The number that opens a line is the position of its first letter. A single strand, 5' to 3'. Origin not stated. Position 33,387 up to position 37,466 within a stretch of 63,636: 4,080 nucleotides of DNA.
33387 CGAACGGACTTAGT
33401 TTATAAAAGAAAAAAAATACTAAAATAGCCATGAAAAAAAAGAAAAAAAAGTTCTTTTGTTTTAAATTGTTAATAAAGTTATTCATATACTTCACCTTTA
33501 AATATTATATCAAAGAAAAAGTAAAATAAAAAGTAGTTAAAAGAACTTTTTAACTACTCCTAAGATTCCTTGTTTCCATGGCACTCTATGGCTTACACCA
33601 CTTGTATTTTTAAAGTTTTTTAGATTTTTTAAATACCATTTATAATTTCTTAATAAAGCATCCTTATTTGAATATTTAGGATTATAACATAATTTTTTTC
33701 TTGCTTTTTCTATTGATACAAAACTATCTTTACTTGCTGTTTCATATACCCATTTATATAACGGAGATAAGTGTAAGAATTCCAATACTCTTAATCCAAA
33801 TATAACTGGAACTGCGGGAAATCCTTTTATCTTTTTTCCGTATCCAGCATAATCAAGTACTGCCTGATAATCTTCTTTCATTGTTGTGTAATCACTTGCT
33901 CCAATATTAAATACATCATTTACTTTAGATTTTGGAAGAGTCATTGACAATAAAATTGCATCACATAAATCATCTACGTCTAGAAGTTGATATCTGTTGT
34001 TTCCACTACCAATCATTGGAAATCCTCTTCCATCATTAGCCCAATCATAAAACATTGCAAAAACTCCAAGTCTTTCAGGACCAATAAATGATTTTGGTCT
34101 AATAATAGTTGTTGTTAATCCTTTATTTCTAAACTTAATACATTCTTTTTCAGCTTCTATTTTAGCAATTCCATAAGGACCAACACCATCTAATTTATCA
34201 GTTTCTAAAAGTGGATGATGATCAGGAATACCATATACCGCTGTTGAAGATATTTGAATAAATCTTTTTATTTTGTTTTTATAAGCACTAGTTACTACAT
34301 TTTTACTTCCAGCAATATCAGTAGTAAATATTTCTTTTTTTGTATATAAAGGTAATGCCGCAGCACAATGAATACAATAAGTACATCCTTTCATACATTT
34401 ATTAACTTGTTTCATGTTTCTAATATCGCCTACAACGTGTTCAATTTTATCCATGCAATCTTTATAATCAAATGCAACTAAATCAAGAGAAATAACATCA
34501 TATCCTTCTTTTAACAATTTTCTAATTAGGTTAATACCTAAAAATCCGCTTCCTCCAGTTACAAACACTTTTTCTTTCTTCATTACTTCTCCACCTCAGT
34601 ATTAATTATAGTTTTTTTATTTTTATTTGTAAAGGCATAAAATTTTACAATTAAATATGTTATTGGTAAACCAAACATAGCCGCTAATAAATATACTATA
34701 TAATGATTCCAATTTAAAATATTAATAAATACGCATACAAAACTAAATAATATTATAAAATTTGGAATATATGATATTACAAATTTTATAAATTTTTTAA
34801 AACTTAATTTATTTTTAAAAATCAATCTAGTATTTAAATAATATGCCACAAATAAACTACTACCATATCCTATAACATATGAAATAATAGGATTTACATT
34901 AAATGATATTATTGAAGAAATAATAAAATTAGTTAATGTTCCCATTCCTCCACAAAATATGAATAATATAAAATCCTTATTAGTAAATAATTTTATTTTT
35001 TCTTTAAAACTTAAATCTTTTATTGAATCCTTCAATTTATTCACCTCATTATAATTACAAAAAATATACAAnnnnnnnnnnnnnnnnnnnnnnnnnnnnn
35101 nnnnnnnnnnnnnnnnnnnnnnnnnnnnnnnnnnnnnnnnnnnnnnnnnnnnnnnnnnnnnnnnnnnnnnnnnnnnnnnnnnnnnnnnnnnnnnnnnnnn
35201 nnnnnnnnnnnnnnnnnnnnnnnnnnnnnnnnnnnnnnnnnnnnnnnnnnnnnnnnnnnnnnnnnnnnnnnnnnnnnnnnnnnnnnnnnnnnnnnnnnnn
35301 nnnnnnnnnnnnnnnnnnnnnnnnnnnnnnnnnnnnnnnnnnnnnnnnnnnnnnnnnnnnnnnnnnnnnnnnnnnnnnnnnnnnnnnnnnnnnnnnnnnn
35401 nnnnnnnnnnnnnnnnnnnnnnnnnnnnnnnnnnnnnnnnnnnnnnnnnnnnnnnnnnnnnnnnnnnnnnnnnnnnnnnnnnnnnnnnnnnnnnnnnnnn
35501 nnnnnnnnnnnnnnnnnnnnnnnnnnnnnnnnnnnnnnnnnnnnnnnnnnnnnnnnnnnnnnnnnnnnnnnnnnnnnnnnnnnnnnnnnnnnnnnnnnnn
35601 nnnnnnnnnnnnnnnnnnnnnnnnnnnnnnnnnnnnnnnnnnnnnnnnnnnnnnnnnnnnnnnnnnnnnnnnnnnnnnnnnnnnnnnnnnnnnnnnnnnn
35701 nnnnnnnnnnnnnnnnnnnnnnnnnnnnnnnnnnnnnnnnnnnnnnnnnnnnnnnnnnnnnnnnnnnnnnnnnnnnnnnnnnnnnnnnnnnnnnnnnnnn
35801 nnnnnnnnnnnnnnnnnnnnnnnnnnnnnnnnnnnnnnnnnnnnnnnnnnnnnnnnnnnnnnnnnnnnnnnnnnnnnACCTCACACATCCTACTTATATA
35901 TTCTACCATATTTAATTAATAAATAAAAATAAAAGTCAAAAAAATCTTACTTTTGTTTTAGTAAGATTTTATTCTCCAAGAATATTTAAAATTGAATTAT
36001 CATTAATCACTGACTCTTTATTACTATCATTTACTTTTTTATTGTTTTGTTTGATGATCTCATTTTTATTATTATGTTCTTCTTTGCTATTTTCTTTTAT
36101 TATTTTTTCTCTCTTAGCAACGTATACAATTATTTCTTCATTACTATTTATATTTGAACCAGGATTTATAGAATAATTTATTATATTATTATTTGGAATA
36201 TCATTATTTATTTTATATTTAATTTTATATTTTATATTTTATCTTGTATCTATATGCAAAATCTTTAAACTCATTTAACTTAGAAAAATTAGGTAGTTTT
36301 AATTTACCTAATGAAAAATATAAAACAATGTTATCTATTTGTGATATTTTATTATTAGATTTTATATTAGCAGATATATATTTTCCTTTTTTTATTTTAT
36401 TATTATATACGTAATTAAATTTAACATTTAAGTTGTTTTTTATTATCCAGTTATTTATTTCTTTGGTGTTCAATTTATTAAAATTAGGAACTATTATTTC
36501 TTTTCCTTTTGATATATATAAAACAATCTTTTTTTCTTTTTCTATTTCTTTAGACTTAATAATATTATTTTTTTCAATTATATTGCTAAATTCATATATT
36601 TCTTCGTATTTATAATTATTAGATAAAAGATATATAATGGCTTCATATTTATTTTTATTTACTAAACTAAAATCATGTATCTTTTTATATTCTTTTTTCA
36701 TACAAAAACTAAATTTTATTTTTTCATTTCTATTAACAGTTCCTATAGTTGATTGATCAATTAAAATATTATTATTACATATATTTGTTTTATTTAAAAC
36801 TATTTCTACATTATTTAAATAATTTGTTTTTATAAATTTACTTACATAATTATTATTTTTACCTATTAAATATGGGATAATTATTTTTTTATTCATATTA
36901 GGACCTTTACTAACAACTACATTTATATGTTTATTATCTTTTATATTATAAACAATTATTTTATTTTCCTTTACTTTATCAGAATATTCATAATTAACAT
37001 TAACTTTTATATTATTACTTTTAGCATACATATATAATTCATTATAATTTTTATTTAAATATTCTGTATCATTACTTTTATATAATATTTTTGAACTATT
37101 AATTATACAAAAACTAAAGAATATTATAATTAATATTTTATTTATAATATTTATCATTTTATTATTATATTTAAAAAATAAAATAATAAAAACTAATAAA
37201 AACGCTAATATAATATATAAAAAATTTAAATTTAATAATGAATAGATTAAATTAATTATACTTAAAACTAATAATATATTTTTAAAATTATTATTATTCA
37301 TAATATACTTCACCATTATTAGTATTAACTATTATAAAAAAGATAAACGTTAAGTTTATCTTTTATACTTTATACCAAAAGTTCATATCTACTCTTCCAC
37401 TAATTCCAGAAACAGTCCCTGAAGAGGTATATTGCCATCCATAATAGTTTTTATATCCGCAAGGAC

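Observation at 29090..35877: Mycobacterial-style polyprenyl-phospho-pentofuranose (DPR/DPA-like) donor pathway inside a Firmicute wall-polymer locus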

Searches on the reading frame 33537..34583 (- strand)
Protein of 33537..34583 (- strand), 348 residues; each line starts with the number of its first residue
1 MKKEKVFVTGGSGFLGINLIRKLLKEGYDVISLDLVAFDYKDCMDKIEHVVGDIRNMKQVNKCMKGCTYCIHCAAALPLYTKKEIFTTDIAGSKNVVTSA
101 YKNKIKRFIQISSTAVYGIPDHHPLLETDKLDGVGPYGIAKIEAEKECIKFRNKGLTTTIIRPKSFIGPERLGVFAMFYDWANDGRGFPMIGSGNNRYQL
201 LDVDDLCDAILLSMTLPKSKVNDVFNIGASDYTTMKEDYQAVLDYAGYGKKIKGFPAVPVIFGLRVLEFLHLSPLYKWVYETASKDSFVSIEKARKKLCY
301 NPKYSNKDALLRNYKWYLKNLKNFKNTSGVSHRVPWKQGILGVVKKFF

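Call 3: search_protein_families(library=pfam, proteins=[window:33537-34583:-], max_evalue=0.01)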
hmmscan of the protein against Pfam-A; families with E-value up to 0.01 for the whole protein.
window:33537-34583:- (348 aa): 8 families
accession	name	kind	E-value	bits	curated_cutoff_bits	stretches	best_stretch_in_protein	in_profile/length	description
PF01370.27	Epimerase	-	2e-38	132.6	20.9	1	6-228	1-240/240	NAD dependent epimerase/dehydratase family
PF16363.11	GDP_Man_Dehyd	-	6.9e-19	68.9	27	1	7-247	1-267/332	GDP-mannose 4,6 dehydratase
PF01073.25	3Beta_HSD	-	9e-18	64.7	22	1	8-213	2-228/280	3-beta hydroxysteroid dehydrogenase/isomerase family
PF13460.12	NAD_binding_10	-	1.4e-13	51.5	27.2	1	10-167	1-147/184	NAD(P)H-binding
PF07993.18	NAD_binding_4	-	5.3e-11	42.6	20.1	1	42-173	58-214/258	Male sterility protein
PF02719.21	Polysacc_synt_2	-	1.1e-10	41.6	20.2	1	6-113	1-128/293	Polysaccharide biosynthesis protein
PF04321.23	RmlD_sub_bind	-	2.4e-08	33.9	27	1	5-162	2-147/287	RmlD substrate binding domain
PF00106.31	adh_short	-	0.0042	17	26.6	1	5-66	2-70/195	short chain dehydrogenase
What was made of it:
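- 33537..34583 (-): Extended SDR (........, Y137xxxK141), the presumed epimerase acting on polyprenyl-P-ribofuranose. PF01370 E=2e-38 (call 3).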

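Call 4: search_protein_families(library=ncbifam, proteins=[window:33537-34583:-], max_evalue=0.01)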
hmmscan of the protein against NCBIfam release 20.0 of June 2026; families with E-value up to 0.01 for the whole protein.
window:33537-34583:- (348 aa): 38 families (the best 25 are shown)
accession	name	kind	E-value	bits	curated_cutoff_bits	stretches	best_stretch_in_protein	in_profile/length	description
TIGR03466.1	HpnA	hypoth_equivalog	6.1e-30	104.2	367.65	1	5-319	2-323/327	hopanoid-associated sugar epimerase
NF042422.1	oxyalk_red_OleD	equivalog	3e-23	82.7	580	1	5-313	2-324/329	2-alkyl-3-oxoalkanoate reductase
TIGR04180.1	EDH_00030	hypoth_equivalog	3e-23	82.4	475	1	6-171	1-180/297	NAD-dependent 4,6-dehydratase LegB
TIGR01181.1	dTDP_gluc_dehyt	equivalog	2e-21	76.4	365.1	1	6-325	2-319/321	dTDP-glucose 4,6-dehydratase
NF042423.1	oxyalk_red_Shew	equivalog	7.2e-20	71.3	580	1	3-186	8-194/331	2-alkyl-3-oxoalkanoate reductase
TIGR01179.1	galE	equivalog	3.2e-17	62.4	262.3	1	5-151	1-159/332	UDP-glucose 4-epimerase GalE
NF052578.1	StrlDmthSdmBMthl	equivalog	2.7e-15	56.9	600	1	7-214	4-216/328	sterol demethylase protein SdmB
NF047922.1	GDPFucSynFcl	equivalog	2.2e-13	50.3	500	1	3-253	2-260/308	GDP-L-fucose synthase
TIGR01777.1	yfcH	hypoth_equivalog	4.5e-12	46.2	207.35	1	6-237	1-232/292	TIGR01777 family oxidoreductase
NF011728.1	PRK15181.1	equivalog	9.9e-12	44.5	760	1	5-144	17-172/348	Vi polysaccharide biosynthesis UDP-N-acetylglucosaminuronic acid C-4 epimerase TviC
TIGR02622.1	CDP_4_6_dhtase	equivalog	1e-10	41.3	278.45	1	2-182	3-198/352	CDP-glucose 4,6-dehydratase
TIGR01746.1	Thioester-redct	subfamily_domain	1.4e-10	41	213.35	2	45-177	61-206/371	thioester reductase domain-containing protein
TIGR03589.1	PseB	equivalog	4.7e-10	38.9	407.75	1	3-113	4-125/324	UDP-N-acetylglucosamine 4,6-dehydratase (inverting)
TIGR02197.1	heptose_epim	equivalog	5.3e-10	39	274.6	1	7-141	2-142/316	ADP-glyceromanno-heptose 6-epimerase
NF041293.1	G6PDh_Azf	equivalog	4.1e-09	36.2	400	1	4-116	3-118/252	NAD-dependent glucose-6-phosphate dehydrogenase Azf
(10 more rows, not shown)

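Call 45: search_solved_structures(query=window:33537-34583:-, max_evalue=1e-10)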
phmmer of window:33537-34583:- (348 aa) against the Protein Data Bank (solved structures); distinct sequences matched with E-value up to 1e-10: 30.
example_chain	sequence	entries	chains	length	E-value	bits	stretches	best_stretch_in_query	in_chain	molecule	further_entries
4zrm_A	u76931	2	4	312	2e-19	73.1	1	5-251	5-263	UDP-glucose 4-epimerase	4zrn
8rdg_A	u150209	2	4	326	8.2e-18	67.8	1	5-246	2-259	SDR family NAD(P)-dependent oxidoreductase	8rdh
8rdi_A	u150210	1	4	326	2.9e-17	66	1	5-246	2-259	SDR family NAD(P)-dependent oxidoreductase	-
1r6d_A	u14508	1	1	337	1e-15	60.9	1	6-246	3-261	TDP-glucose-4,6-dehydratase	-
1r66_A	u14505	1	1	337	1.4e-15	60.5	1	6-246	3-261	TDP-glucose-4,6-dehydratase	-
2hun_A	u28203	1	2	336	1.6e-15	60.3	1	3-337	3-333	336aa long hypothetical dTDP-glucose 4,6-dehydratase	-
8wxk_A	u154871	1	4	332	2.3e-15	59.8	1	3-151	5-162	UDP-glucose 4-epimerase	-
6wjb_A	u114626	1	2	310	2.3e-15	59.7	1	1-245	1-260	NAD-dependent epimerase/dehydratase family protein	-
8vr2_A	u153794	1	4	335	3.3e-15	59.3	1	4-231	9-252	NAD-dependent epimerase/dehydratase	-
1sb8_A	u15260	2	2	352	5.3e-15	58.6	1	7-321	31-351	wbpP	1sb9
6pmh_A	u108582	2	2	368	8.3e-15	57.9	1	6-323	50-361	UDP-glucose 4-epimerase related protein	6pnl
6jkg_A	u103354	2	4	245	9e-15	57.8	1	5-210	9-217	Sterol-4-alpha-carboxylate 3-dehydrogenase, decarboxylating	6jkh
3aw9_A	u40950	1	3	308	1.9e-14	56.7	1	5-259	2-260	NAD-dependent epimerase/dehydratase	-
6wj9_A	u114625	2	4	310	2.2e-14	56.5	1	1-245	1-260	NAD-dependent epimerase/dehydratase family protein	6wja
3wj7_A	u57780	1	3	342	5.7e-14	55.2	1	6-318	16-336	Putative oxidoreductase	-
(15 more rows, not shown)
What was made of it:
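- The SDR's closest solved relatives are nucleotide-sugar epimerases and dehydratases (call 45).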

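Call 89: search_protein_representatives(protein=window:33537-34583:-)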
Query: 348 residues. Proteins with E-value up to 0.001 (for the whole library): 47641; up to 1e-10: 9157; up to 1e-30: 386. The best 150 are listed.
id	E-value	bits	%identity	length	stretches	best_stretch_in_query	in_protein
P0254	1.5e-127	441.9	55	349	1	5-347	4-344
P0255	3.4e-107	375.0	52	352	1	5-347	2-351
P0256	1.4e-103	363.1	73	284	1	99-312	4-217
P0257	2.1e-98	346.1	63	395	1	25-277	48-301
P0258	7.8e-97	340.9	47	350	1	3-348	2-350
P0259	8.4e-96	337.5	49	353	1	2-345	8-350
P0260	3.1e-94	332.3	47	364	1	5-348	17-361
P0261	6.6e-94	331.3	50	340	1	5-324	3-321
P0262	3.2e-91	322.5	43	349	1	3-347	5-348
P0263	1.9e-89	316.6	43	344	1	8-346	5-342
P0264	1.3e-88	313.8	53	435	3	103-217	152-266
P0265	4.3e-88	312.2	52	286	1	69-346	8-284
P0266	1.2e-87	310.6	65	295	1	65-273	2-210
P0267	9.9e-86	304.4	46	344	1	5-348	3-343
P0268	8.5e-85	301.3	46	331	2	3-257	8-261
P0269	3.3e-84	299.4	42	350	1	5-346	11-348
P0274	1.9e-78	280.4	40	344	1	6-345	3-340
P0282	7.6e-71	255.4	37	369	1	6-348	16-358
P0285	7.9e-70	252.1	36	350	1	5-348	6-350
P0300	1.3e-64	234.9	36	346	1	6-346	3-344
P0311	1.2e-61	225.2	35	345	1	6-333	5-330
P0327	4.8e-57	210.0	34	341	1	5-345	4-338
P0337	8.1e-55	202.7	33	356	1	7-346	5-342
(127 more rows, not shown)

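Call 90: list_cluster_members(proteins=[P0258, P0262, P0269, P0274, P0282, P0285, P0300, P0311, P0327, P0337])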
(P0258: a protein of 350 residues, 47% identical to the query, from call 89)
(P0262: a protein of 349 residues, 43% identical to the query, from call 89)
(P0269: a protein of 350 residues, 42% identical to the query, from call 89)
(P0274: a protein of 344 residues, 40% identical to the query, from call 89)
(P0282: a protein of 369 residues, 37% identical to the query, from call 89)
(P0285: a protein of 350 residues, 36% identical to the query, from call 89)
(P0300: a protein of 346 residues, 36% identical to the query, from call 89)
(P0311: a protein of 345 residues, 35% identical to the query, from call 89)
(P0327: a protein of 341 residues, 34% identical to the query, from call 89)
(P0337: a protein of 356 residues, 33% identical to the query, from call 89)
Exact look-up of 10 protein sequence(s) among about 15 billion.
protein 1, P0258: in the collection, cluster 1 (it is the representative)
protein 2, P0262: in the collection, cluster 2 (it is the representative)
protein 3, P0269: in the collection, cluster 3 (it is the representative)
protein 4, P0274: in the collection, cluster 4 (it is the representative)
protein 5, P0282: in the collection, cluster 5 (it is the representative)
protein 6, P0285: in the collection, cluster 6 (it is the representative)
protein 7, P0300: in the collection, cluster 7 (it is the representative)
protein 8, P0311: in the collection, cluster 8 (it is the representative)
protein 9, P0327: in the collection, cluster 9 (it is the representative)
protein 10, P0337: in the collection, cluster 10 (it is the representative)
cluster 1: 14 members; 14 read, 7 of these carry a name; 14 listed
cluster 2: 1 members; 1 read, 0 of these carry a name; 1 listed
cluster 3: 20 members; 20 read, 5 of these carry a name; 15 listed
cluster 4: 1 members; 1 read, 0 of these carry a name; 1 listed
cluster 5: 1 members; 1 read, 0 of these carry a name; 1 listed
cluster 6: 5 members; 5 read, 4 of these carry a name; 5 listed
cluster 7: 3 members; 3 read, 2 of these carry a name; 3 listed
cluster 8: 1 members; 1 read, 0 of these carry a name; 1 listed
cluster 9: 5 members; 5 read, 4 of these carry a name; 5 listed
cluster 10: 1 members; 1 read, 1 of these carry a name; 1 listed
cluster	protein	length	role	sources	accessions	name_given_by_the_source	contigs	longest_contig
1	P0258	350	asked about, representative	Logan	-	-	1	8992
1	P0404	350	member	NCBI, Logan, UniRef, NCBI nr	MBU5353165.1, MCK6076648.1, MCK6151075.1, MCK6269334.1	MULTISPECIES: NAD-dependent epimerase/dehydratase family protein [Paenibacillus] | NAD-dependent epimerase/dehydratase family protein n=1 Tax=Paenibacillus TaxID=44249 ...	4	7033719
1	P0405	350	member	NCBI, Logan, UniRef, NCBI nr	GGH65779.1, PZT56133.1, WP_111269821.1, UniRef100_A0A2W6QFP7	NAD-dependent epimerase/dehydratase family protein [Paenibacillus silvae] | Epimerase n=1 Tax=Paenibacillus silvae TaxID=1325358 RepID=A0A2W6QFP7_9BACL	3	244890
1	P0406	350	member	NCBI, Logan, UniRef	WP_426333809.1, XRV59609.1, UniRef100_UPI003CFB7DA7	NAD-dependent epimerase/dehydratase family protein [Paenibacillus silvae] | NAD-dependent epimerase/dehydratase family protein n=1 Tax=Paenibacillus silvae ...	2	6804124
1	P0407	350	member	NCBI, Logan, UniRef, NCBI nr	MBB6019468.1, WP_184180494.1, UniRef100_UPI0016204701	nucleoside-diphosphate-sugar epimerase [Paenibacillus sp. JGP012] | NAD-dependent epimerase/dehydratase family protein n=1 Tax=Paenibacillus sp. JGP012 ... | NAD-dependent epimerase/dehydratase family protein [Paenibacillus sp. JGP012]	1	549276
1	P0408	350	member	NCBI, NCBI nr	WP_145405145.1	NAD-dependent epimerase/dehydratase family protein [Paenibacillus xylanexedens]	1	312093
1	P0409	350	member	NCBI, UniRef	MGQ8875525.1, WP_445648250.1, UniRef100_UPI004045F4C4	NAD-dependent epimerase/dehydratase family protein [Paenibacillus sp. TSA_86.1] | NAD-dependent epimerase/dehydratase family protein n=1 Tax=Paenibacillus sp. TSA_86.1 ...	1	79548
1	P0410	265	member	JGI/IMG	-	nucleoside-diphosphate-sugar epimerase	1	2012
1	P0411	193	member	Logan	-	-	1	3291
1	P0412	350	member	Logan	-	-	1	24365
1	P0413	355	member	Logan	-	-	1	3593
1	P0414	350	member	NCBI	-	-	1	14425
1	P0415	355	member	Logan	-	-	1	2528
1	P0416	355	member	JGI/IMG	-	-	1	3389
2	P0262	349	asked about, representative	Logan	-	-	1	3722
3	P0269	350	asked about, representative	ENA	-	-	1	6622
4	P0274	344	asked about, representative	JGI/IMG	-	-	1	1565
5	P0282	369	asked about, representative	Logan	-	-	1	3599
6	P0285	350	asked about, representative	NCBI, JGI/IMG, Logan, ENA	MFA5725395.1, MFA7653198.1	MAG: NAD-dependent epimerase/dehydratase family protein [Candidatus Omnitrophota ... | nucleoside-diphosphate-sugar epimerase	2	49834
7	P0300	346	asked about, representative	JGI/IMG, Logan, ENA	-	nucleoside-diphosphate-sugar epimerase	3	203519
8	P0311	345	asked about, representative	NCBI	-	-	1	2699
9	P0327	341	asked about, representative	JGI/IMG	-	nucleoside-diphosphate-sugar epimerase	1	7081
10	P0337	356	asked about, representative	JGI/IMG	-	nucleoside-diphosphate-sugar epimerase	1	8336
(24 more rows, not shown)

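Call 91: find_encoding_contigs(protein=P0404, flank=10000, max_places=1)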
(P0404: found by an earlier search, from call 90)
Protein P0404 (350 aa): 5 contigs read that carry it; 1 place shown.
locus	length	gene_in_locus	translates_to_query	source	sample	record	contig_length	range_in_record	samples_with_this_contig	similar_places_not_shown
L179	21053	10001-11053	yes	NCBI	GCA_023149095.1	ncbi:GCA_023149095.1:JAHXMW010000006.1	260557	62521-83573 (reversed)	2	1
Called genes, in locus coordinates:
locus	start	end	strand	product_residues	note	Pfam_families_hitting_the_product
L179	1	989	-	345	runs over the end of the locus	PF04055:Radical_SAM, PF13353:Fer4_12 (weak), PF06463:Mob_synth_C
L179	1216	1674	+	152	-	-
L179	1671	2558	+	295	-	PF00126:HTH_1, PF03466:LysR_substrate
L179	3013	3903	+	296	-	-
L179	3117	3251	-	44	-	-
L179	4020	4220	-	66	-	-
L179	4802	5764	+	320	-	PF00248:Aldo_ket_red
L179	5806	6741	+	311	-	PF01040:UbiA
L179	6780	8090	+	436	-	PF01943:Polysacc_synt, PF13440:Polysacc_synt_3 (weak)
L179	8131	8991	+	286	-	PF00535:Glycos_transf_2, PF10111:Glyco_tranf_2_2, PF13641:Glyco_tranf_2_3 (faint), PF02709:Glyco_transf_7C (weak)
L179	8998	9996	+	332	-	PF00535:Glycos_transf_2, PF10111:Glyco_tranf_2_2, PF13506:Glyco_transf_21 (weak), PF13641:Glyco_tranf_2_3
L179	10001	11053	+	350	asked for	PF01073:3Beta_HSD, PF01370:Epimerase, PF02719:Polysacc_synt_2 (weak), PF04321:RmlD_sub_bind, PF13460:NAD_binding_10 (weak), PF16363:GDP_Man_Dehyd, PF07993:NAD_binding_4 (weak)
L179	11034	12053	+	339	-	PF03372:Exo_endo_phos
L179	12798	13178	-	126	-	-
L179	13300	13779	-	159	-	PF02590:SPOUT_MTase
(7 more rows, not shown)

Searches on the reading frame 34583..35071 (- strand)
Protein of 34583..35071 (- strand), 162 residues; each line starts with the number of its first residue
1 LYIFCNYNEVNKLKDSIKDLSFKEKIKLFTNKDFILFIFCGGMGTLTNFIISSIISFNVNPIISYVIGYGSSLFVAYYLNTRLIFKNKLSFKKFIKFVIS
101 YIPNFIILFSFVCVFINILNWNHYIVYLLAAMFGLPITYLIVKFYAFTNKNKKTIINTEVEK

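Call 3: search_protein_families(library=pfam, proteins=[window:34583-35071:-], max_evalue=0.01)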
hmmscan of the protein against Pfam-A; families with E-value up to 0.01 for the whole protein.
window:34583-35071:- (162 aa): 1 family
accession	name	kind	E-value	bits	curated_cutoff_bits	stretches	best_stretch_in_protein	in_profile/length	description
PF04138.20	GtrA_DPMS_TM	-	3.6e-12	46.9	26.1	1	37-147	2-117/117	GtrA/DPMS, transmembrane domain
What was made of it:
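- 34583..35071 (-): GtrA-family small membrane protein, the presumed flippase for the lipid-linked pentose. PF04138 E=3.6e-12 (call 3).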

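Call 4: search_protein_families(library=ncbifam, proteins=[window:34583-35071:-], max_evalue=0.01)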
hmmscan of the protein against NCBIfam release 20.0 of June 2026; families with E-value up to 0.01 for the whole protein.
window:34583-35071:- (162 aa): 0 families

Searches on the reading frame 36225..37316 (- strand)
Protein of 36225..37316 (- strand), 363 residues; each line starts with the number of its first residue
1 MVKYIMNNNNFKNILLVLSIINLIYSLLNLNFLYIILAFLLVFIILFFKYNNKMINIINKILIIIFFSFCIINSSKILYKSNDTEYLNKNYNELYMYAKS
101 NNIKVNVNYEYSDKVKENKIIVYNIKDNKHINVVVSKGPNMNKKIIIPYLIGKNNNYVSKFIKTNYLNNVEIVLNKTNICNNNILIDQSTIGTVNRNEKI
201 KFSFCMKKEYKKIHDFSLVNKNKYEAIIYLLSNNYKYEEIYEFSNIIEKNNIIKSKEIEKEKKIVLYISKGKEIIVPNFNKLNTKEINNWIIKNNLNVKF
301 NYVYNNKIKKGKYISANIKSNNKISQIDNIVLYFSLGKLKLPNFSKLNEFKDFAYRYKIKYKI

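Call 3: search_protein_families(library=pfam, proteins=[window:36225-37316:-], max_evalue=0.01)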
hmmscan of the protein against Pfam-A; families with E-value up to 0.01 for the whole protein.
window:36225-37316:- (363 aa): 1 family
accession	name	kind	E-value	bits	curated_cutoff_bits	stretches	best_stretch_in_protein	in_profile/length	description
PF03793.24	PASTA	-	1.5e-10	41.3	23.2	1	275-335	2-63/64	PASTA domain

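Call 4: search_protein_families(library=ncbifam, proteins=[window:36225-37316:-], max_evalue=0.01)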
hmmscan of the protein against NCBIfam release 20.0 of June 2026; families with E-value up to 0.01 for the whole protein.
window:36225-37316:- (363 aa): 1 family
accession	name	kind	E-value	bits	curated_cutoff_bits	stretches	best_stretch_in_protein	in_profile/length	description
NF033483.0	PknB_PASTA_kin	equivalog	1e-15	57.8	450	2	221-347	373-509/563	Stk1 family PASTA domain-containing Ser/Thr kinase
